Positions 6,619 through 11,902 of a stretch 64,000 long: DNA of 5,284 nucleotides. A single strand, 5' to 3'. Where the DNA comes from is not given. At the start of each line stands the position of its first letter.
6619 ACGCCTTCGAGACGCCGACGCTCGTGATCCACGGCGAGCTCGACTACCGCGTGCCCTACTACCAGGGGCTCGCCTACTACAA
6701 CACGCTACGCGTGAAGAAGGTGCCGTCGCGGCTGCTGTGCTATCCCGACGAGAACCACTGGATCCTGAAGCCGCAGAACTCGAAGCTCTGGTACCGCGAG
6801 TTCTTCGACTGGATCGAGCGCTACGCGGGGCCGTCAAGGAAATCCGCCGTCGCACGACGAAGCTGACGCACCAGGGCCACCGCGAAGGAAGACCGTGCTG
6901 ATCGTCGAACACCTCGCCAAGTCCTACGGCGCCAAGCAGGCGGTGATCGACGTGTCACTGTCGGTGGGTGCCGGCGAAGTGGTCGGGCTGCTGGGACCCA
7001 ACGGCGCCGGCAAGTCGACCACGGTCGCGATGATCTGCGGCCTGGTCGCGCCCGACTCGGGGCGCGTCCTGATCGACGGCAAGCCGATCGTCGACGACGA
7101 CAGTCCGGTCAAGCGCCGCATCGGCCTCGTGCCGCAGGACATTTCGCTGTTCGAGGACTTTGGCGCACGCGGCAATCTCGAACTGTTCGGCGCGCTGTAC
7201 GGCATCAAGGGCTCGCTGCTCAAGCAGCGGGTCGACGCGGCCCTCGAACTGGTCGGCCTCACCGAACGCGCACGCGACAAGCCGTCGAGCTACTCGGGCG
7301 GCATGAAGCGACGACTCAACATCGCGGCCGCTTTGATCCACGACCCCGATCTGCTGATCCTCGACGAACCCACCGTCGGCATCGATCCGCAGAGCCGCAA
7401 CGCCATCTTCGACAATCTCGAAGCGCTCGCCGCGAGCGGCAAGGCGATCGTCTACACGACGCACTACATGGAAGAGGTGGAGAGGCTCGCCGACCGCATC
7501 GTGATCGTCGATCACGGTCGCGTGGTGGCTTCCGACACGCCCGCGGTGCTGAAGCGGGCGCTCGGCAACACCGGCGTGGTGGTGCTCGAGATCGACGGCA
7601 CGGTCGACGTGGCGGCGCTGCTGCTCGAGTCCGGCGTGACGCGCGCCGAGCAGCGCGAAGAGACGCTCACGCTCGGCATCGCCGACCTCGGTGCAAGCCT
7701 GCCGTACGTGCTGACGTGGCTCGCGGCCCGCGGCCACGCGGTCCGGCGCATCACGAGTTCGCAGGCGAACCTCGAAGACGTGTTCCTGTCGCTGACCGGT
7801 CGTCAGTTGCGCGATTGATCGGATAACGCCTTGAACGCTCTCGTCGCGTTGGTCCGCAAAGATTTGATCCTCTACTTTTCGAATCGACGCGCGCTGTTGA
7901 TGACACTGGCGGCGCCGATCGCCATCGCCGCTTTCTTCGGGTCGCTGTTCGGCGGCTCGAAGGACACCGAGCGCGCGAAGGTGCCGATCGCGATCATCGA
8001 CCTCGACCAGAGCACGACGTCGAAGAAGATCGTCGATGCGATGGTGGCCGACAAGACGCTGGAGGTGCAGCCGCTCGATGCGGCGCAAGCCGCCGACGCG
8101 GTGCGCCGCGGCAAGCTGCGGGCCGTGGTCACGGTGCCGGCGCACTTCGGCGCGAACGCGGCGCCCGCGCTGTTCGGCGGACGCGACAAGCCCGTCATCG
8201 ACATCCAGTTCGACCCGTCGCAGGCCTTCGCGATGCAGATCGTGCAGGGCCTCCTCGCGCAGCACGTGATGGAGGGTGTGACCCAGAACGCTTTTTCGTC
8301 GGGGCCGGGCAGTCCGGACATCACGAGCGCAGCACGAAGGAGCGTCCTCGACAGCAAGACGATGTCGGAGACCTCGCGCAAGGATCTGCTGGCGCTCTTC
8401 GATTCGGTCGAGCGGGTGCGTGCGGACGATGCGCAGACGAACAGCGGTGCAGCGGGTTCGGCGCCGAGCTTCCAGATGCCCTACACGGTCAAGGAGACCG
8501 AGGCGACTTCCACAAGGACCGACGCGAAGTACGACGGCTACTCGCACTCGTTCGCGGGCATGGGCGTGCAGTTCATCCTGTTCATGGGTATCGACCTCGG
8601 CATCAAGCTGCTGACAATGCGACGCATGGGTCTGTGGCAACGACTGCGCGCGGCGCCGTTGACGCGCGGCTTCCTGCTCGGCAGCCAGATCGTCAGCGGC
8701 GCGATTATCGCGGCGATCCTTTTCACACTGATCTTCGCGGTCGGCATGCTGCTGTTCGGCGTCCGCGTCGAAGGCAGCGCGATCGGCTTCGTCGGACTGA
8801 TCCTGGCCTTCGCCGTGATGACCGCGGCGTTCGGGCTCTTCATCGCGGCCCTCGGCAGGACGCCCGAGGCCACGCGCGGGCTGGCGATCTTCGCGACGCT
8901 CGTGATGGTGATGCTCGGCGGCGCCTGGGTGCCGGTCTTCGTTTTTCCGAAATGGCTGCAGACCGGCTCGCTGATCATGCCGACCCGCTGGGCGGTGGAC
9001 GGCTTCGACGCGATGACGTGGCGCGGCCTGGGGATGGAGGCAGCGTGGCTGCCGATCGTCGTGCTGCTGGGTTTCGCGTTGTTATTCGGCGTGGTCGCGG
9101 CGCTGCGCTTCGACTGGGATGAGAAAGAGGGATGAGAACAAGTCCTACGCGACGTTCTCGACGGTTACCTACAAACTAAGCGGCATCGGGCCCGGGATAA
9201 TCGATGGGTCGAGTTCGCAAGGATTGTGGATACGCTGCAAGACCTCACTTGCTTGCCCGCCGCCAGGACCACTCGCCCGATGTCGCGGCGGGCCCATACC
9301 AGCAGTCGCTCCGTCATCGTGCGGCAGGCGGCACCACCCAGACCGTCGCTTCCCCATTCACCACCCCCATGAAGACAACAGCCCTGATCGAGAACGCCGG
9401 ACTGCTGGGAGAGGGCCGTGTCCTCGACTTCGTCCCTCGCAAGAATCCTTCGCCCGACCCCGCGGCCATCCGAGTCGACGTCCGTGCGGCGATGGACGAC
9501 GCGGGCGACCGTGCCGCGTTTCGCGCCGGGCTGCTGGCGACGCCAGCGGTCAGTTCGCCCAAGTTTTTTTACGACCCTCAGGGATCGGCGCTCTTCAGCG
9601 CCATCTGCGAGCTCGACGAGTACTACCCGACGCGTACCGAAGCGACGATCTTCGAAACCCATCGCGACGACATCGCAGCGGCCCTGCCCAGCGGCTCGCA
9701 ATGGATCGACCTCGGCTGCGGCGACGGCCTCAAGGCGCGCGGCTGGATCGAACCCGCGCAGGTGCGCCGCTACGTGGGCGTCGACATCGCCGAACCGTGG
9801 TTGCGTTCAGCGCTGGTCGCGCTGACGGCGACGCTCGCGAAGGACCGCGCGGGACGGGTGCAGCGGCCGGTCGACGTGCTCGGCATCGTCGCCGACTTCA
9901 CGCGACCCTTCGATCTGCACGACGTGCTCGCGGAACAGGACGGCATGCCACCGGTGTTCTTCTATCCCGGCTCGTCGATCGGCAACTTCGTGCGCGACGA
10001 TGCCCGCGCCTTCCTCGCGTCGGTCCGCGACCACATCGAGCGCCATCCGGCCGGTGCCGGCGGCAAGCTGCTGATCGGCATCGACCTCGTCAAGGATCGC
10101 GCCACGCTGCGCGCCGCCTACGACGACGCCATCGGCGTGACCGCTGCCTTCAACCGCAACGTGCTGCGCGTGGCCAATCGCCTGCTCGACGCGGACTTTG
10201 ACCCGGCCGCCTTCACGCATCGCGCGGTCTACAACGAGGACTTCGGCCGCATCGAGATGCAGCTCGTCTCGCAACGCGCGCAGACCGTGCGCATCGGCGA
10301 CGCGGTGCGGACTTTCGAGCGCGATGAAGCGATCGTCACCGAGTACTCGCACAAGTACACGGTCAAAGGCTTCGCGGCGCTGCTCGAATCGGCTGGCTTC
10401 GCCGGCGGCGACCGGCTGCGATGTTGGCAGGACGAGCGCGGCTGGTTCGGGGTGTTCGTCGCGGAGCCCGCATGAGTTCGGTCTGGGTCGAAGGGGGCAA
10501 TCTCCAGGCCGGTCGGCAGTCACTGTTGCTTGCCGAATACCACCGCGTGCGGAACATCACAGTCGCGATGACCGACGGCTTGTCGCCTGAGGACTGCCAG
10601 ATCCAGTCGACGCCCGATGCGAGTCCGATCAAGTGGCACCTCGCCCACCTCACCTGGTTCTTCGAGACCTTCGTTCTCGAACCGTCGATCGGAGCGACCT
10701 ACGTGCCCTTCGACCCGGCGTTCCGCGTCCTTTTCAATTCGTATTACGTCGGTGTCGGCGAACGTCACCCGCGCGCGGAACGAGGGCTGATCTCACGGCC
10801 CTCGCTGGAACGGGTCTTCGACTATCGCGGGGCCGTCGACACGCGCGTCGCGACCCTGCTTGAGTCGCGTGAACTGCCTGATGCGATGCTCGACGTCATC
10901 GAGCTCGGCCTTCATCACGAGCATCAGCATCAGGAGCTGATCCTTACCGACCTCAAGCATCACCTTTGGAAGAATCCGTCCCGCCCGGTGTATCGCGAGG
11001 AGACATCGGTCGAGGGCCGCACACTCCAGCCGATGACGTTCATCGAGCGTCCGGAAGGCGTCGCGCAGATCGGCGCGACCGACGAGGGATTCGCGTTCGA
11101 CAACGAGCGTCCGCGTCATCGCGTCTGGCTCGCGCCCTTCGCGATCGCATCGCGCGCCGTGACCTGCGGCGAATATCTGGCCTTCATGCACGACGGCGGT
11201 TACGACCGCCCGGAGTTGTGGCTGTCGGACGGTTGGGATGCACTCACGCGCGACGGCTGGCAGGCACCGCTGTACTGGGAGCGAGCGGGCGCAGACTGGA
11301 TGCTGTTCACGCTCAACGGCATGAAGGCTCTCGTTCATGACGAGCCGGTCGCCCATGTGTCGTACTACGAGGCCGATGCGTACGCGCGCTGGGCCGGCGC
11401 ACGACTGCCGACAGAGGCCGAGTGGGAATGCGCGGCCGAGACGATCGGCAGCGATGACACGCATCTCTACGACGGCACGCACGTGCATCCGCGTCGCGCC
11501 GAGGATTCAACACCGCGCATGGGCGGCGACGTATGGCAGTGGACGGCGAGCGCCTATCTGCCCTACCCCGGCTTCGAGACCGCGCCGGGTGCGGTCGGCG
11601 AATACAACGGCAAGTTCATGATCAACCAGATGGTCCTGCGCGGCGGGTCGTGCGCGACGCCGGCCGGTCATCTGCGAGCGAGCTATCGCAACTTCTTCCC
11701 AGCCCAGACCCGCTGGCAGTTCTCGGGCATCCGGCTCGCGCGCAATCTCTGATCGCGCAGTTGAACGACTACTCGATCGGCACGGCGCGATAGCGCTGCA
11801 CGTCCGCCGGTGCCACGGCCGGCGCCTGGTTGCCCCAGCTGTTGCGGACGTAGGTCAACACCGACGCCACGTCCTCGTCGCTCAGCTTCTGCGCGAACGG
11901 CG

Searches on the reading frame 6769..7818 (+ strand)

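Call 25: search_protein_families(library=pfam, proteins=[window:6769-7818:+], max_evalue=0.00001)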
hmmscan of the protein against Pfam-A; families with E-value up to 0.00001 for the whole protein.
window:6769-7818:+ (349 aa): 2 families
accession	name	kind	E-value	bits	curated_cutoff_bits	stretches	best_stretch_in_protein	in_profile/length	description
PF00005.33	ABC_tran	-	8e-35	120.9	25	1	61-202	3-136/137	ABC transporter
PF13304.12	AAA_21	-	2.8e-11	44.5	27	1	159-232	222-298/304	AAA domain, putative AbiEii toxin, Type IV TA system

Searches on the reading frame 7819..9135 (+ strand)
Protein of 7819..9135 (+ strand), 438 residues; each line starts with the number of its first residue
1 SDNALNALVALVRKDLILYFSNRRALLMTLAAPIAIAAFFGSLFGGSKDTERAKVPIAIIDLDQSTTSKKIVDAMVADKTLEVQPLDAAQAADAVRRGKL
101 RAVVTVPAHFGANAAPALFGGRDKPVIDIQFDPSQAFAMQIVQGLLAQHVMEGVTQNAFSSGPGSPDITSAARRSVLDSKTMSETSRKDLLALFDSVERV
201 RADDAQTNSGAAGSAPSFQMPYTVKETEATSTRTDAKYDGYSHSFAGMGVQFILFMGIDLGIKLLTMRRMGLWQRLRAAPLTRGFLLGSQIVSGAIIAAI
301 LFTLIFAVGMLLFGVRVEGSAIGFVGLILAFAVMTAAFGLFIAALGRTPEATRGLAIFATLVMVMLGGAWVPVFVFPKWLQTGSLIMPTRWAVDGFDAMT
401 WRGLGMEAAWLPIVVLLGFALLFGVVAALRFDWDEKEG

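Call 25: search_protein_families(library=pfam, proteins=[window:7819-9135:+], max_evalue=0.00001)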
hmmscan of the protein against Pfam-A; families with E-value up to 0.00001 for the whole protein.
window:7819-9135:+ (438 aa): 2 families
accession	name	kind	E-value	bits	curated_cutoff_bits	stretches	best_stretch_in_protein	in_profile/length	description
PF12698.13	ABC2_membrane_3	-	2.2e-33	116.3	31.6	1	25-429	3-347/347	ABC-2 family transporter protein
PF01061.29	ABC2_membrane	-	1e-21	77.9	26.9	1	246-397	52-207/211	ABC-2 type transporter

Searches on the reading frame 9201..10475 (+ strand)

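Call 25: search_protein_families(library=pfam, proteins=[window:9201-10475:+], max_evalue=0.00001)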
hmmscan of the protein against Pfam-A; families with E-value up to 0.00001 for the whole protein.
window:9201-10475:+ (424 aa): 1 family
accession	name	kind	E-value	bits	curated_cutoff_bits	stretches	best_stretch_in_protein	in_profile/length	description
PF10017.15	Methyltransf_33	-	3e-87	292.9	23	1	106-422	4-303/304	Histidine-specific methyltransferase, SAM-dependent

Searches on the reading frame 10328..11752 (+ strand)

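Call 25: search_protein_families(library=pfam, proteins=[window:10328-11752:+], max_evalue=0.00001)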
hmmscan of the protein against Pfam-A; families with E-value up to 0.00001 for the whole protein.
window:10328-11752:+ (474 aa): 2 families
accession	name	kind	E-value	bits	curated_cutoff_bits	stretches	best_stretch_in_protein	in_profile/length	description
PF03781.23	FGE-sulfatase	-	9.8e-36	124.1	23.3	2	238-388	5-139/255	Sulfatase-modifying factor enzyme 1-like domain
PF12867.12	DinB_2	-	2e-10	41.6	24.8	1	71-205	2-128/128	DinB superfamily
